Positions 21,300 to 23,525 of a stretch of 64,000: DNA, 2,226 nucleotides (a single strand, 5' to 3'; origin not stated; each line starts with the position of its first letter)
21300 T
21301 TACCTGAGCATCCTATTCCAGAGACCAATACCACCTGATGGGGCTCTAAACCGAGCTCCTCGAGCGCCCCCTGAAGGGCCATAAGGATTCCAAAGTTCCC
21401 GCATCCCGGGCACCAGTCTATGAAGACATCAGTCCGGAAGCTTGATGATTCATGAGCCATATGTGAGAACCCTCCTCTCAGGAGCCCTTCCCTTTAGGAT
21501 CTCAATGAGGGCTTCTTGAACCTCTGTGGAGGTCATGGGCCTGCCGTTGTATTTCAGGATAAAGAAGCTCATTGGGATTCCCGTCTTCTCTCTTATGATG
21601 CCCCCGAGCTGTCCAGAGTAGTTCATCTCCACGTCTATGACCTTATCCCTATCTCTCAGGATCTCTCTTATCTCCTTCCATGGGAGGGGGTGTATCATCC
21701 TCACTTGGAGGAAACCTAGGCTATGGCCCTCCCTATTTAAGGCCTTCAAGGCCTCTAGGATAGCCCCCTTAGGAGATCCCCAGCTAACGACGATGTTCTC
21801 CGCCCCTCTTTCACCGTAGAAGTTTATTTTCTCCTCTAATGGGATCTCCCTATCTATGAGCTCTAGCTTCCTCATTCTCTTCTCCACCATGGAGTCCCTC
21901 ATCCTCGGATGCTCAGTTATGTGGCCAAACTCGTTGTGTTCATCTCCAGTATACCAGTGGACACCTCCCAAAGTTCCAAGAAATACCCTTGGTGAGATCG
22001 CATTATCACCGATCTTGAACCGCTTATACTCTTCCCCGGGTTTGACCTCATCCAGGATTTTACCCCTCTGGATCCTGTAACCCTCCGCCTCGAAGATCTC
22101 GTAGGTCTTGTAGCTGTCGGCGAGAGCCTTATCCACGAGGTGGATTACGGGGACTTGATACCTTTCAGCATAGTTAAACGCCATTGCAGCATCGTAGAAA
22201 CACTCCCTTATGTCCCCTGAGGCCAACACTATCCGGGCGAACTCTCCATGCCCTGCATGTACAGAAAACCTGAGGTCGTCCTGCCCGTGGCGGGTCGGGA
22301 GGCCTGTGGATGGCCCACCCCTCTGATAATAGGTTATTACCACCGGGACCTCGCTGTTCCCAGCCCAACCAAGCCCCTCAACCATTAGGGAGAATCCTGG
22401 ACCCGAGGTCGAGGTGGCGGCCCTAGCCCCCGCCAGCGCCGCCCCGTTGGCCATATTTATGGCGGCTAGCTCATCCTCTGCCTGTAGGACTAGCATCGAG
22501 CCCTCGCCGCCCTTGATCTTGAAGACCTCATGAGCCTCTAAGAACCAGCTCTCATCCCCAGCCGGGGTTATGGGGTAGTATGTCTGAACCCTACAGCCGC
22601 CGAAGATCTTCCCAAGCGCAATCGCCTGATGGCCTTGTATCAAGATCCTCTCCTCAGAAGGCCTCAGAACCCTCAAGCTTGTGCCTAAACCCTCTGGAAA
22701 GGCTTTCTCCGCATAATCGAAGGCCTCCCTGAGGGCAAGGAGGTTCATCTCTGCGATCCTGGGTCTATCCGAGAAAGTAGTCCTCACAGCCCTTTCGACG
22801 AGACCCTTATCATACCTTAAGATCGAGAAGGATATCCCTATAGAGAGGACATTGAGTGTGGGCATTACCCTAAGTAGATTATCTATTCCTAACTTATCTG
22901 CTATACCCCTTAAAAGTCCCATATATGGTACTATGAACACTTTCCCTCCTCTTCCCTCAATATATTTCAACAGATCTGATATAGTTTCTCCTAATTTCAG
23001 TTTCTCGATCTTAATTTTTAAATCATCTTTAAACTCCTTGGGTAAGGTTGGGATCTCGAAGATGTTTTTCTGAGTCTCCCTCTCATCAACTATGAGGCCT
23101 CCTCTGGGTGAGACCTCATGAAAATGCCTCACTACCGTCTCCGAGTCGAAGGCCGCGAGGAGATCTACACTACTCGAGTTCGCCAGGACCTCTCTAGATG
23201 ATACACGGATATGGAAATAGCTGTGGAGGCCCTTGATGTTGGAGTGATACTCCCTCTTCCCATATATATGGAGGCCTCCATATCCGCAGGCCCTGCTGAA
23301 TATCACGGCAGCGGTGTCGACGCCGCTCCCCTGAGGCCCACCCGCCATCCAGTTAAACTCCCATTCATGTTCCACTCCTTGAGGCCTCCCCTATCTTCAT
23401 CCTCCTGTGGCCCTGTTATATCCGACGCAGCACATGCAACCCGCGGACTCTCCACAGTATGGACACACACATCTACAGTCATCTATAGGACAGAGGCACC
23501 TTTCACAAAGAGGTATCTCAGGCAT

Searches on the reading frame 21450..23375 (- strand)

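Call 68: search_protein_families(library=pfam, proteins=[window:21450-23375:-], max_evalue=0.00001)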
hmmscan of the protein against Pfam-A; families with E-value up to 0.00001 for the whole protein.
window:21450-23375:- (641 aa): 3 families
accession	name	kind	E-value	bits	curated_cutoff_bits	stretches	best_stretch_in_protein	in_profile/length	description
PF01855.24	POR_N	-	1.3e-54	185.8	27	1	255-497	2-229/231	Pyruvate flavodoxin/ferredoxin oxidoreductase, thiamine diP-bdg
PF01558.24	POR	-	1.9e-25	90.5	27.4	1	16-219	2-172/173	Pyruvate ferredoxin/flavodoxin oxidoreductase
PF17147.9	PFOR_II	-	7.2e-12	46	27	1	525-618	1-101/102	Pyruvate:ferredoxin oxidoreductase core domain II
